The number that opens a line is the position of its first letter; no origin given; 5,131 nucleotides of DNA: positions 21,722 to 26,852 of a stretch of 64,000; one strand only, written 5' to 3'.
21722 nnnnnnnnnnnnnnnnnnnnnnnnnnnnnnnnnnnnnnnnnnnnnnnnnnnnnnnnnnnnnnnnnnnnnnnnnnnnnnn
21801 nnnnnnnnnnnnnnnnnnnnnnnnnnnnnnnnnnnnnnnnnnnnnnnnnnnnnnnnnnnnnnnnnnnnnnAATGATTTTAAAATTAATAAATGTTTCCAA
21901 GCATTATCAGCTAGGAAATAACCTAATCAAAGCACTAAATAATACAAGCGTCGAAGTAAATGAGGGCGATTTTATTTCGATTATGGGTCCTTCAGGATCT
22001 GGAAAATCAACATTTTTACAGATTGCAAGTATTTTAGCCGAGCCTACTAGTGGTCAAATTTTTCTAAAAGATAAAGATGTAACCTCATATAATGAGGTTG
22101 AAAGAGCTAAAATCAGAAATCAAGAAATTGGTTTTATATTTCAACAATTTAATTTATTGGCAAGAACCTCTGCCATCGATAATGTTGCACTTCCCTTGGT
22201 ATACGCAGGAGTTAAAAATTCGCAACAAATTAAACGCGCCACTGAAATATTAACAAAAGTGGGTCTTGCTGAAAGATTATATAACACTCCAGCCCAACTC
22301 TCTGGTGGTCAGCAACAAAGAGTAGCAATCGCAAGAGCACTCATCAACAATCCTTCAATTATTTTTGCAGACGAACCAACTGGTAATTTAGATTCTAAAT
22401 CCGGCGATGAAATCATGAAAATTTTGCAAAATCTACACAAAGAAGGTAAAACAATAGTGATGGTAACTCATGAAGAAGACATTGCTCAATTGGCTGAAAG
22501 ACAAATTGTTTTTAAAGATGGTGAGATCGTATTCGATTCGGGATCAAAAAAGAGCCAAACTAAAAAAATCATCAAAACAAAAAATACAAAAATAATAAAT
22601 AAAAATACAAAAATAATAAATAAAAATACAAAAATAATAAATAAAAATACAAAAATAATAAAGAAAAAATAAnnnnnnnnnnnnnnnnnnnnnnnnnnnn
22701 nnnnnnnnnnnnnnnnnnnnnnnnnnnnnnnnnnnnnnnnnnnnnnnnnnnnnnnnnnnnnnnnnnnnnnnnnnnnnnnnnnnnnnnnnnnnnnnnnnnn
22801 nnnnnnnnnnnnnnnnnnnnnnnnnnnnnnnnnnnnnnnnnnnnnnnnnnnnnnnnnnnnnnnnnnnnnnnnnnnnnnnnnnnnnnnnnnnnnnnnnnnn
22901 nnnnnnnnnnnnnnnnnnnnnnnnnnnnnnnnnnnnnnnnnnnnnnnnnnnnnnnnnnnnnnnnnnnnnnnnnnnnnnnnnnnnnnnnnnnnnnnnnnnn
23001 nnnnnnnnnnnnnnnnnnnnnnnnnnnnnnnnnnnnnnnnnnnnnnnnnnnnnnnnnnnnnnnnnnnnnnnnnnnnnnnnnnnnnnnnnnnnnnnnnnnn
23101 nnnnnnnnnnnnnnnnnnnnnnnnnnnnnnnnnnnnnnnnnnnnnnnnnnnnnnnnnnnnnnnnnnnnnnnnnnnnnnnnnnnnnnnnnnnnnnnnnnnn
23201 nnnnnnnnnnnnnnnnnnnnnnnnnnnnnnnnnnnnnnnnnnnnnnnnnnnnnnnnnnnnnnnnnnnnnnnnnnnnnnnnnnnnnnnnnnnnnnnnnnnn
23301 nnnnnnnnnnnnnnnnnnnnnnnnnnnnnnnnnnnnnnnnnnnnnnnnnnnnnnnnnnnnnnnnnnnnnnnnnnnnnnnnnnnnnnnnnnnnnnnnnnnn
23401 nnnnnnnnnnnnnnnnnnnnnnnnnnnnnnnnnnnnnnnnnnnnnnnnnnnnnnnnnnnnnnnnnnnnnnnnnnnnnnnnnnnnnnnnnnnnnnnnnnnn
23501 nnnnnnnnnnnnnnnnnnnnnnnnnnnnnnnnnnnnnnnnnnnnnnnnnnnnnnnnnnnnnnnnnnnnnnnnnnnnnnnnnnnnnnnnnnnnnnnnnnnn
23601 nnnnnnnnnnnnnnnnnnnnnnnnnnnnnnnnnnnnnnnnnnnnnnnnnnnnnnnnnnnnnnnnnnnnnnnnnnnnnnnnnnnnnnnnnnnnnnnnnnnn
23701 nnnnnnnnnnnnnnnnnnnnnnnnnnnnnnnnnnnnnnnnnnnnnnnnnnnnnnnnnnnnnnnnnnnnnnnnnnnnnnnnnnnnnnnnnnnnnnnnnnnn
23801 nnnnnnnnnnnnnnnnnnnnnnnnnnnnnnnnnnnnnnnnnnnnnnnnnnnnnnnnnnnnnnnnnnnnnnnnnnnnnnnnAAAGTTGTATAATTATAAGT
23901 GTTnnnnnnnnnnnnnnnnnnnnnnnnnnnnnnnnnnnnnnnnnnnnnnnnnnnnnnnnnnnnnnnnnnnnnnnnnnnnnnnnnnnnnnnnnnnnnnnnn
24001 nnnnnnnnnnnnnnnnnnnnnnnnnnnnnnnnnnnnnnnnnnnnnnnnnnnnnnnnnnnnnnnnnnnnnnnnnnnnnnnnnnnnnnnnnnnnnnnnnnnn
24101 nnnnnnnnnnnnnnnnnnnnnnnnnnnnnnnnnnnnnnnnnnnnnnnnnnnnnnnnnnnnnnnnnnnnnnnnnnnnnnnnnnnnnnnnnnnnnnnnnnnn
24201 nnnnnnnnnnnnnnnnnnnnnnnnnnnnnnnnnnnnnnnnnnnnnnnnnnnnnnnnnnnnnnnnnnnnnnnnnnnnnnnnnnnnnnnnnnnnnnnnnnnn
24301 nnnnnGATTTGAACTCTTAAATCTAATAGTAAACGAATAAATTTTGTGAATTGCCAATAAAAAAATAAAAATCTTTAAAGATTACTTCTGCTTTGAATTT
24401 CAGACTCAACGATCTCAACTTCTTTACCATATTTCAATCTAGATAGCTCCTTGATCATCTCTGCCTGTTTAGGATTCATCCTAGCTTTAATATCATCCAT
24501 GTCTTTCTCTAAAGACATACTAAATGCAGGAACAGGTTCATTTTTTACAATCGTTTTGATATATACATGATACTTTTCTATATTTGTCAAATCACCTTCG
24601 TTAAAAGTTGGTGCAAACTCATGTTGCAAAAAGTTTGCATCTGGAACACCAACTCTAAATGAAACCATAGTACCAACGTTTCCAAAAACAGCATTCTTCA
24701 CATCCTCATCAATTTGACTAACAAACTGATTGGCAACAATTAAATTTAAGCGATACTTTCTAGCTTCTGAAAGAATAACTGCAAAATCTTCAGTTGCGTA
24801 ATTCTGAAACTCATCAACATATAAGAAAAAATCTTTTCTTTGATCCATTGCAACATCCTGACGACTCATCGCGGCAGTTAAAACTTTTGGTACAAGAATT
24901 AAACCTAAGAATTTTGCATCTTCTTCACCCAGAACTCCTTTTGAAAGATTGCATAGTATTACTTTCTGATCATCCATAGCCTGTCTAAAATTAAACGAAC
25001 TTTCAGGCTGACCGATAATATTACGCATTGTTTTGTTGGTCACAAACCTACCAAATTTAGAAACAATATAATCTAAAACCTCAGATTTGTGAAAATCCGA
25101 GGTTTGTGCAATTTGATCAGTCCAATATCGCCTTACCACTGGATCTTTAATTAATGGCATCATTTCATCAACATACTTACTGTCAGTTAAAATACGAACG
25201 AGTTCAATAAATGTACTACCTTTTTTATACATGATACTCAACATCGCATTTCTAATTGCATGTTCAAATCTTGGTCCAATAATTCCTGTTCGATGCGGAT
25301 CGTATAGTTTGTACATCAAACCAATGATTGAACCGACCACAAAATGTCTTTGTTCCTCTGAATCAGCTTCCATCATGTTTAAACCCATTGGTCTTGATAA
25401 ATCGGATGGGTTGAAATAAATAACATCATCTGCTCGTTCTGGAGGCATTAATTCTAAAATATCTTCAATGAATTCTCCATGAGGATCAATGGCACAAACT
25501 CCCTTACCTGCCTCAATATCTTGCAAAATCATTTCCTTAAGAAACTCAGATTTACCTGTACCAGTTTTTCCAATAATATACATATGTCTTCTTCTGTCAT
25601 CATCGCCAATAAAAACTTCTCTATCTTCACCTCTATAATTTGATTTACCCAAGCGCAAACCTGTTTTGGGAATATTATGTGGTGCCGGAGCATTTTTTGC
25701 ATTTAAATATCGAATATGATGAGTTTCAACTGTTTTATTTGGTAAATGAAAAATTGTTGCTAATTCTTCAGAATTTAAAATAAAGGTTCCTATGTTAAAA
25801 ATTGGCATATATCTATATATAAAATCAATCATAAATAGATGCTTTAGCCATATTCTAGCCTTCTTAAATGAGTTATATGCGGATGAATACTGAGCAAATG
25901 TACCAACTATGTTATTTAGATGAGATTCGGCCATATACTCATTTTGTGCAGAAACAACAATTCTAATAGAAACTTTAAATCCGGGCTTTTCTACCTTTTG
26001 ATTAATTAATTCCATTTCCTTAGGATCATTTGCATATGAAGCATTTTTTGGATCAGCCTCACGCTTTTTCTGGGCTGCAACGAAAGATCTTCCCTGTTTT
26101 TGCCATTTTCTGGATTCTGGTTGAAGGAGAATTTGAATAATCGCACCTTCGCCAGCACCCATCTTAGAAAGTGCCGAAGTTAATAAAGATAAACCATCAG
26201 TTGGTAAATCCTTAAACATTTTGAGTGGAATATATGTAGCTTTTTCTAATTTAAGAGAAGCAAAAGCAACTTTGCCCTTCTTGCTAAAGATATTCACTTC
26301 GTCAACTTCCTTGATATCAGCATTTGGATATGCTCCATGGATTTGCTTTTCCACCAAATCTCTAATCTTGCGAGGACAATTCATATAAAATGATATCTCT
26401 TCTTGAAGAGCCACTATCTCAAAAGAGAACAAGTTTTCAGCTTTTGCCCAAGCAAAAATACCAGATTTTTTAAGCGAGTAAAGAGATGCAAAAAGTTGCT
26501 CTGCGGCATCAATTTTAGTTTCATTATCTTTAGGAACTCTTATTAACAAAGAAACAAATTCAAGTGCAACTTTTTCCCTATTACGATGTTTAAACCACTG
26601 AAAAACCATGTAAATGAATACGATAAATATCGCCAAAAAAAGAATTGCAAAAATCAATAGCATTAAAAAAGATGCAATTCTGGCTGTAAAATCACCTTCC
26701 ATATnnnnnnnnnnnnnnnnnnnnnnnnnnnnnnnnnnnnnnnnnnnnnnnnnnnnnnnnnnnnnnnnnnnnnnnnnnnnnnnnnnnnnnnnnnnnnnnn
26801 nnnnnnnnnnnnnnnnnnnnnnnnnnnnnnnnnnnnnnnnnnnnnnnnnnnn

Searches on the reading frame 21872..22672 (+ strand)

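Call 21: search_protein_families(library=pfam, proteins=[window:21872-22672:+], max_evalue=0.0001)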
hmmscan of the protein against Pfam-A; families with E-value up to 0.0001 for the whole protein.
window:21872-22672:+ (266 aa): 4 families
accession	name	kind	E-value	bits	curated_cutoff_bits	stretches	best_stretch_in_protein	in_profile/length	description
PF00005.33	ABC_tran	-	9.6e-35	120.6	25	1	22-170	1-136/137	ABC transporter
PF13304.12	AAA_21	-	6e-07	30.3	27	0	36-68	3-27/304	AAA domain, putative AbiEii toxin, Type IV TA system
PF02463.25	SMC_N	-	6.9e-06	26.1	40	1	20-212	11-209/220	RecF/RecN/SMC N terminal domain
PF25199.1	nSTAND_NTPase5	-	9.8e-05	22.7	34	0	18-79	28-90/145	Novel STAND NTPase 5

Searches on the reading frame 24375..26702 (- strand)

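Call 21: search_protein_families(library=pfam, proteins=[window:24375-26702:-], max_evalue=0.0001)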
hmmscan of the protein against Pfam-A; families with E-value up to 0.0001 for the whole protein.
window:24375-26702:- (775 aa): 2 families
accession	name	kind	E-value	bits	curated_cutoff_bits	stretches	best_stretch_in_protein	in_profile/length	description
PF01935.23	DUF87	-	2e-07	31.8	23.2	1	371-445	23-91/220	Helicase HerA, central domain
PF10412.15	TrwB_AAD_bind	-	4.8e-07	29.4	20.5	1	370-437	14-75/387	Type IV secretion-system coupling protein DNA-binding domain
